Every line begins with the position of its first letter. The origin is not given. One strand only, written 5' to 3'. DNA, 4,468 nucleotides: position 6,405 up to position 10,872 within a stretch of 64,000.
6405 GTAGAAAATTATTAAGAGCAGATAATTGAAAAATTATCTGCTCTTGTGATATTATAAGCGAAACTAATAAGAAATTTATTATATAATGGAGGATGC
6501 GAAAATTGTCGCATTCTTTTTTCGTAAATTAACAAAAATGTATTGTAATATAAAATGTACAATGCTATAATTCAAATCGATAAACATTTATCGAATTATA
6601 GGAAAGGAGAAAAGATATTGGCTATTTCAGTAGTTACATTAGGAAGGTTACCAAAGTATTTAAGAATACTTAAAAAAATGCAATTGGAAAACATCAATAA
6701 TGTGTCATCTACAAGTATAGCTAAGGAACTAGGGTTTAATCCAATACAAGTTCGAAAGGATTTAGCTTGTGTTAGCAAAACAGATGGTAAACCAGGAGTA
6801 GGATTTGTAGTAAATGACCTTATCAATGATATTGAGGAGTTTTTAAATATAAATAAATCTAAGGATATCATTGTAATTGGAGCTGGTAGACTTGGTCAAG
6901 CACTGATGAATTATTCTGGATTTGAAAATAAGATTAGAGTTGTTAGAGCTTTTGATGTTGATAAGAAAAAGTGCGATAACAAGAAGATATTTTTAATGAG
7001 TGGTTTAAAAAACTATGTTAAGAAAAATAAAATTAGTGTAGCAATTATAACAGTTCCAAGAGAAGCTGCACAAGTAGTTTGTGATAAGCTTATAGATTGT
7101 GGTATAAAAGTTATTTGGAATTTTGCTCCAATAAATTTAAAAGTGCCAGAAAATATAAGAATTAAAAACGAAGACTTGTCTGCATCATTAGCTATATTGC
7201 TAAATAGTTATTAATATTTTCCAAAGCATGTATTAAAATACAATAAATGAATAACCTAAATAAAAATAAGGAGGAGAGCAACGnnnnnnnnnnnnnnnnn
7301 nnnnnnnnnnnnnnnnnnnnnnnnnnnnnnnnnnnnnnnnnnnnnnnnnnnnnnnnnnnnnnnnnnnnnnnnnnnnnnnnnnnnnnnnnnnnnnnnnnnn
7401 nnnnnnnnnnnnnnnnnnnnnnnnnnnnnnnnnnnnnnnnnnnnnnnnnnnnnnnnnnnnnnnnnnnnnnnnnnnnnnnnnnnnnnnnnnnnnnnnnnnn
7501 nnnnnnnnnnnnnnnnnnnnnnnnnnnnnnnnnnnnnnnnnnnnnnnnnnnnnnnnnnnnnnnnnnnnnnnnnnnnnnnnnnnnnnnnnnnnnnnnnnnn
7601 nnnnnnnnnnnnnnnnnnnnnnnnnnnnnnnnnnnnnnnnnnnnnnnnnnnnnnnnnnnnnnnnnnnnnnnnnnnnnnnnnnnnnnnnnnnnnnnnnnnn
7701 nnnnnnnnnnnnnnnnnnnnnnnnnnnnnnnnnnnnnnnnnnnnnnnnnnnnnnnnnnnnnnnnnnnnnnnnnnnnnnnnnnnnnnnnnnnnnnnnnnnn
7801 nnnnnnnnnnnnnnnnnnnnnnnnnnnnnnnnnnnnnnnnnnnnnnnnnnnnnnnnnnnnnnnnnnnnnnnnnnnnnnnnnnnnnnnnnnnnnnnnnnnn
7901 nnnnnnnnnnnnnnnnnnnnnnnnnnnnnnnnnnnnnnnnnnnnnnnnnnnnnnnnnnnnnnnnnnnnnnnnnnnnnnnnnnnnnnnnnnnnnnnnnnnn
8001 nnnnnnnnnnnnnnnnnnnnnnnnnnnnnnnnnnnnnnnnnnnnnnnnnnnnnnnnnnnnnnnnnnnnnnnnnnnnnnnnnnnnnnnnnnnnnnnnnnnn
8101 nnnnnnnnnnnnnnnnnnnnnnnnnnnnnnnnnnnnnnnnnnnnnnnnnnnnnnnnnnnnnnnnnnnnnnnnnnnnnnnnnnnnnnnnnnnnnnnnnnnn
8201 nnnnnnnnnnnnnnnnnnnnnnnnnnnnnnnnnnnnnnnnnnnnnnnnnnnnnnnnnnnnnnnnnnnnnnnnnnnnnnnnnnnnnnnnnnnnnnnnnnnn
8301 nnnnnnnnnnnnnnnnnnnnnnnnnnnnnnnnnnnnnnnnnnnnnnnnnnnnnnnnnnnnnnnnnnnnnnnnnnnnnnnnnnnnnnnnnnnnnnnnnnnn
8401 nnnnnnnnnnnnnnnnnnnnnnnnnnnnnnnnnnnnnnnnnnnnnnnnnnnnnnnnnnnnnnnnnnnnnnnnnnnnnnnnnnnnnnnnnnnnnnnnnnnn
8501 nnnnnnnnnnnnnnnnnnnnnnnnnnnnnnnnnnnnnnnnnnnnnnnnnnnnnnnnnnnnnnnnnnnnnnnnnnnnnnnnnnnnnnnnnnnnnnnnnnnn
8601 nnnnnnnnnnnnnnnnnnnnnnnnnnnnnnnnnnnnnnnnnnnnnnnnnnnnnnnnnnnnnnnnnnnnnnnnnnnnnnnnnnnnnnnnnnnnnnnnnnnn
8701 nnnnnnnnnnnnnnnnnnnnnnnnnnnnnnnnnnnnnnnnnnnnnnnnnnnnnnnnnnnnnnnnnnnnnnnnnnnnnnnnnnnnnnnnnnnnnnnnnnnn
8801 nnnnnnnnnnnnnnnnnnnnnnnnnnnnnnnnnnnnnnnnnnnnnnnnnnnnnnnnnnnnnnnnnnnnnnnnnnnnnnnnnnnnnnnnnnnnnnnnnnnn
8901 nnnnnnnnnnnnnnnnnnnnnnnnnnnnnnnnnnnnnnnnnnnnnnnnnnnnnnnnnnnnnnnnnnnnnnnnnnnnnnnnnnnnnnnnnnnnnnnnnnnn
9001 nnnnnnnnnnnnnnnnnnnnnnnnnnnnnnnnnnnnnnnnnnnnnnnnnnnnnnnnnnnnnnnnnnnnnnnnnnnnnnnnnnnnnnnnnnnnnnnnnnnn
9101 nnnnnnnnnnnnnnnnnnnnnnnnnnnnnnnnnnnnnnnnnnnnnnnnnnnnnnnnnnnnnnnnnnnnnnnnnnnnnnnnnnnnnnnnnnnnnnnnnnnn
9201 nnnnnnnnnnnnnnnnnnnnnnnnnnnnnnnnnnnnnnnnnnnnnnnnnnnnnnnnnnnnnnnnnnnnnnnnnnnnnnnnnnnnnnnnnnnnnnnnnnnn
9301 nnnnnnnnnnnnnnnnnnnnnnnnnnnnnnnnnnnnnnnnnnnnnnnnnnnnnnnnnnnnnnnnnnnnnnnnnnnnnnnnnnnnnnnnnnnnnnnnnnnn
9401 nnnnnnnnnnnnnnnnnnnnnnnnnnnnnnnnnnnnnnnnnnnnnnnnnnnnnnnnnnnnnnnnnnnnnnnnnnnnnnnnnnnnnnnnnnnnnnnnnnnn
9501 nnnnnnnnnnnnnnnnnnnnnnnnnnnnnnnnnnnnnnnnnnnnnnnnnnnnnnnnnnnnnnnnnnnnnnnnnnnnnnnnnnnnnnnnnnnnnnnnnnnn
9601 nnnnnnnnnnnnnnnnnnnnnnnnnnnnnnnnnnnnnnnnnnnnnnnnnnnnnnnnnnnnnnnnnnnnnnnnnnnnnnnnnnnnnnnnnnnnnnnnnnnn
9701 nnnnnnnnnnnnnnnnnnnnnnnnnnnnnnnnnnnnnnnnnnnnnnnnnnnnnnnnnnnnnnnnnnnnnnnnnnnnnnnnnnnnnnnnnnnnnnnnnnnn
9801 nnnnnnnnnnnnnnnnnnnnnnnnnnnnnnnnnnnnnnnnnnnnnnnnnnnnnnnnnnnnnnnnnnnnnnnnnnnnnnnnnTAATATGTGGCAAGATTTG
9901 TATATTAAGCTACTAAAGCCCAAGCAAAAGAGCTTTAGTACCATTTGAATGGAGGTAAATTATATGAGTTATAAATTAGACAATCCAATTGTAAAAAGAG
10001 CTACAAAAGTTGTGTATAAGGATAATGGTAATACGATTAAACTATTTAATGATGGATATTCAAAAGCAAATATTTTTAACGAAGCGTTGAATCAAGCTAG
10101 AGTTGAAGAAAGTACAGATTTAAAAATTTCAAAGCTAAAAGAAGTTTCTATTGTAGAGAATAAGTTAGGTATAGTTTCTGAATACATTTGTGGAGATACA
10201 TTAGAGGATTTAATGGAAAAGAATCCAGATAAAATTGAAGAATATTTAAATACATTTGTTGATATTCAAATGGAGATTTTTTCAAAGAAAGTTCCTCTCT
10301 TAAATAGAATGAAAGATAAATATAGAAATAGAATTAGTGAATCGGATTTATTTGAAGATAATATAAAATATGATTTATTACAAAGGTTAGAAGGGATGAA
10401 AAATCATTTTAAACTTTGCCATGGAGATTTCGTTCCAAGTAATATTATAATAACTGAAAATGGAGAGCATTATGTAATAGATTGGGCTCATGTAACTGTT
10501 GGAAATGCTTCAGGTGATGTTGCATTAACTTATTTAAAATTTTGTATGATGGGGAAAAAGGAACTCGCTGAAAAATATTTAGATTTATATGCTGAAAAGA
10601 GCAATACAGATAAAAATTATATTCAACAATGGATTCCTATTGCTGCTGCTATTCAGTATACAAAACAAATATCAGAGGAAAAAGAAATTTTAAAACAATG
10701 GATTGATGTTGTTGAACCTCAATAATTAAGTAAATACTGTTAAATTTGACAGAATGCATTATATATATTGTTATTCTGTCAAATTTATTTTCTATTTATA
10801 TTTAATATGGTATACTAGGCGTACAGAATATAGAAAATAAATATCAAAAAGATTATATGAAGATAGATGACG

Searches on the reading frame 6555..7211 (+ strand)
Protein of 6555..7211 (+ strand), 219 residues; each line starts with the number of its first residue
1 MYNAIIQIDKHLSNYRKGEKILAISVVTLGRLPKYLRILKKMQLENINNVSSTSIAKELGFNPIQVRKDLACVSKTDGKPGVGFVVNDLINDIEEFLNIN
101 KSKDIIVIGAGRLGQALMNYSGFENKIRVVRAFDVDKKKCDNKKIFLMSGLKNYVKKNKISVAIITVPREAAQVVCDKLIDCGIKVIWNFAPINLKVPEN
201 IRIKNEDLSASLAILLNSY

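Call 74: search_protein_families(library=pfam, proteins=[window:6555-7211:+], max_evalue=0.00001)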
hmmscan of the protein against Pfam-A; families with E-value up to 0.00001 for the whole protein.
window:6555-7211:+ (219 aa): 2 families
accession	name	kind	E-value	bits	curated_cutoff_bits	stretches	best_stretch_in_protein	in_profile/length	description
PF02629.25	CoA_binding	-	8.7e-18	65.3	22.3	1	100-192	1-96/97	CoA binding domain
PF06971.19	Put_DNA-bind_N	-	2.3e-17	63.3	27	1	24-70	2-48/49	Putative DNA-binding protein N-terminus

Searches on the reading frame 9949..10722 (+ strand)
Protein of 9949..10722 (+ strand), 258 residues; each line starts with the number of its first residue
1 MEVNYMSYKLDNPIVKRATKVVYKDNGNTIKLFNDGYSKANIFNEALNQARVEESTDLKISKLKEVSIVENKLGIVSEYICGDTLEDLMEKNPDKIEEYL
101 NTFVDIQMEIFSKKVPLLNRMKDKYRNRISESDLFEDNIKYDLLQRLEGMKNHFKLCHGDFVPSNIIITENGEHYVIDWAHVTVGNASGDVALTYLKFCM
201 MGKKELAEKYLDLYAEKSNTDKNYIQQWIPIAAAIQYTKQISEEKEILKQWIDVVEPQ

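Call 74: search_protein_families(library=pfam, proteins=[window:9949-10722:+], max_evalue=0.00001)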
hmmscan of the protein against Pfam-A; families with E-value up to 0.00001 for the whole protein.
window:9949-10722:+ (258 aa): 1 family
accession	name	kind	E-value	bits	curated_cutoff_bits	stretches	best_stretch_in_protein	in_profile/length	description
PF01636.29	APH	-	3.9e-10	40.3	23.2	1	141-215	152-230/239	Phosphotransferase enzyme family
